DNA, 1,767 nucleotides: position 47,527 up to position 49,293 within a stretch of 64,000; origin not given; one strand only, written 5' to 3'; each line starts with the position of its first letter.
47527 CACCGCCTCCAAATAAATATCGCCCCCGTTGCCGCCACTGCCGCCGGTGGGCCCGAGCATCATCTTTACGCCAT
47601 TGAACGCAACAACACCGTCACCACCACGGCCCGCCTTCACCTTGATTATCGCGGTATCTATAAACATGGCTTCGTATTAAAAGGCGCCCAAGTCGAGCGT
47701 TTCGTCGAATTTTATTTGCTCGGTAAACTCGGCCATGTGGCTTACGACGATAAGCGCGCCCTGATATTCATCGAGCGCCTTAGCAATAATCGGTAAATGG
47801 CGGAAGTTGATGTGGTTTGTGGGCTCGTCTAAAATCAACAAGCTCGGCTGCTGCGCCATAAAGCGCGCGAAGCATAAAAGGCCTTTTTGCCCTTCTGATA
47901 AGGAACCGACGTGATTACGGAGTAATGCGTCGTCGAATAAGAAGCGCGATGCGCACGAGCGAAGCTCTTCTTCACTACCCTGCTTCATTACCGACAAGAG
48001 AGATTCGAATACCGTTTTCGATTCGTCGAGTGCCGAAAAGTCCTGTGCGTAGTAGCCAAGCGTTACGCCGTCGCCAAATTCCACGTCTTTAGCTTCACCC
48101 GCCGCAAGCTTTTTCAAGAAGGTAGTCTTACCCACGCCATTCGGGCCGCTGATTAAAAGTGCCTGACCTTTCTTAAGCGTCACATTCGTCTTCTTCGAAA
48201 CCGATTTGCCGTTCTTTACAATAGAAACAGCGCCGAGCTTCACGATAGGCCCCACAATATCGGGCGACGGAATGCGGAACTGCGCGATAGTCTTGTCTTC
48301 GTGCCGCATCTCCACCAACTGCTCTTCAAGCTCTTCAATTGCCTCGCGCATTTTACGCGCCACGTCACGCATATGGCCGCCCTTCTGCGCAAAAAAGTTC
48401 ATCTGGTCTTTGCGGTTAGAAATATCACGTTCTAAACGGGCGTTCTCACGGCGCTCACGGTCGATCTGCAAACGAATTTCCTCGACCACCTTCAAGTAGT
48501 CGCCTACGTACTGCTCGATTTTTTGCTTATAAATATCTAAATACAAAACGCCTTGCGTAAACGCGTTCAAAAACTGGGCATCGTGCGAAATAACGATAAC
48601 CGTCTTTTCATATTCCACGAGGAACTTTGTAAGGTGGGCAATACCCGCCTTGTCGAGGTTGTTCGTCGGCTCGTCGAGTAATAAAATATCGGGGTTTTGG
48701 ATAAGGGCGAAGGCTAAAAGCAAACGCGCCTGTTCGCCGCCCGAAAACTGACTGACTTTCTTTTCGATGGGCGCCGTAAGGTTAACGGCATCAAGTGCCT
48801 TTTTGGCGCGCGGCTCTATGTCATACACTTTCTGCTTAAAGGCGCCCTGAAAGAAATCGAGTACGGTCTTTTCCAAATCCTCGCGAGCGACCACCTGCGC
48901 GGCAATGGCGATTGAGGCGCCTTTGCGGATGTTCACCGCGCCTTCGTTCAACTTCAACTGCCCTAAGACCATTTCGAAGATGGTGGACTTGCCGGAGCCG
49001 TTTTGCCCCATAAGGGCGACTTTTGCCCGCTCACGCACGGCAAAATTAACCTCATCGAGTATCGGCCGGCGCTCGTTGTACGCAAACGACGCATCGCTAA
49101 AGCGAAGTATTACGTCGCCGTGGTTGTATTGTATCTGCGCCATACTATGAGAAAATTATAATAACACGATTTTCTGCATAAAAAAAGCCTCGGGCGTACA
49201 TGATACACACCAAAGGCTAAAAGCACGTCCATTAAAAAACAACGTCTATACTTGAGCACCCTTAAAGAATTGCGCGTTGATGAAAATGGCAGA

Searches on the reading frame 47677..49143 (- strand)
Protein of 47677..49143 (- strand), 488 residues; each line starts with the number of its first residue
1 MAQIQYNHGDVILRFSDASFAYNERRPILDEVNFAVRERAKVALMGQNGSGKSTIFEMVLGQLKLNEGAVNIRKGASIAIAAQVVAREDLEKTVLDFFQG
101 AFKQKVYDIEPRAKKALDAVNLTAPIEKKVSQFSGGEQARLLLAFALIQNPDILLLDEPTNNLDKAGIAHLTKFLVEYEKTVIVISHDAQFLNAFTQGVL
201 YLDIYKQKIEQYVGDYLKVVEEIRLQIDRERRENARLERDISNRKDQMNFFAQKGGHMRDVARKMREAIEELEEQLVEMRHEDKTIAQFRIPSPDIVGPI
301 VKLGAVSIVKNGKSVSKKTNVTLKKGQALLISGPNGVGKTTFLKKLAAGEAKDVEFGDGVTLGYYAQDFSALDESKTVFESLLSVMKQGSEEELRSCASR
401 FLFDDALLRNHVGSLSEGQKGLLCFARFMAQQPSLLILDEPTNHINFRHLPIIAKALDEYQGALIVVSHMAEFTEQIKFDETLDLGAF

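Call 75: search_protein_families(library=pfam, proteins=[window:47677-49143:-], max_evalue=0.001)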
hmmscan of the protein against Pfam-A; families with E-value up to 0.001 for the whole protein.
window:47677-49143:- (488 aa): 26 families (the best 25 are shown)
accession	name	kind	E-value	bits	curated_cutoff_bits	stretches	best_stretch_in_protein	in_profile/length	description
PF00005.33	ABC_tran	-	3.2e-43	148.1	25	2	29-161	1-137/137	ABC transporter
PF13304.12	AAA_21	-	6.7e-16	59.7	27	1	131-192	236-303/304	AAA domain, putative AbiEii toxin, Type IV TA system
PF02463.25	SMC_N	-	2.6e-13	50.4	40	1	42-195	27-205/220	RecF/RecN/SMC N terminal domain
PF20720.3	nSTAND3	-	1.7e-08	34.8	27.2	0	317-353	8-44/155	Novel STAND NTPase 3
PF13555.12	AAA_29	-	1.9e-08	34.3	27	0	33-56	16-39/61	P-loop containing region of AAA domain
PF13401.12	AAA_22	-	8.8e-08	33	27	0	326-411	5-83/130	AAA domain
PF13476.12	AAA_23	-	2.5e-07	32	27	0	310-344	5-37/201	AAA domain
PF03193.22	RsgA_GTPase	-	1.5e-06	28.6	30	0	30-72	98-139/174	RsgA GTPase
PF13191.12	AAA_16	-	1.6e-06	29.2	32.6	0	326-357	24-52/167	AAA ATPase domain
PF13604.12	AAA_30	-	4.2e-06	27.1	27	0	38-208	17-144/191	AAA domain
PF05729.18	NACHT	-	1.8e-05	25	26.7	0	329-366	3-40/167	NACHT domain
PF13479.12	AAA_24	-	1.9e-05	25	27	0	326-351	2-27/195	AAA domain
PF02367.23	TsaE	-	2.1e-05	24.9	26.6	0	314-349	9-44/128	Threonylcarbamoyl adenosine biosynthesis protein TsaE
PF25199.1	nSTAND_NTPase5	-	3e-05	24.3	34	0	324-348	39-63/145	Novel STAND NTPase 5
PF13173.12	AAA_14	-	3.2e-05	24.4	27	0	327-351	3-27/129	AAA domain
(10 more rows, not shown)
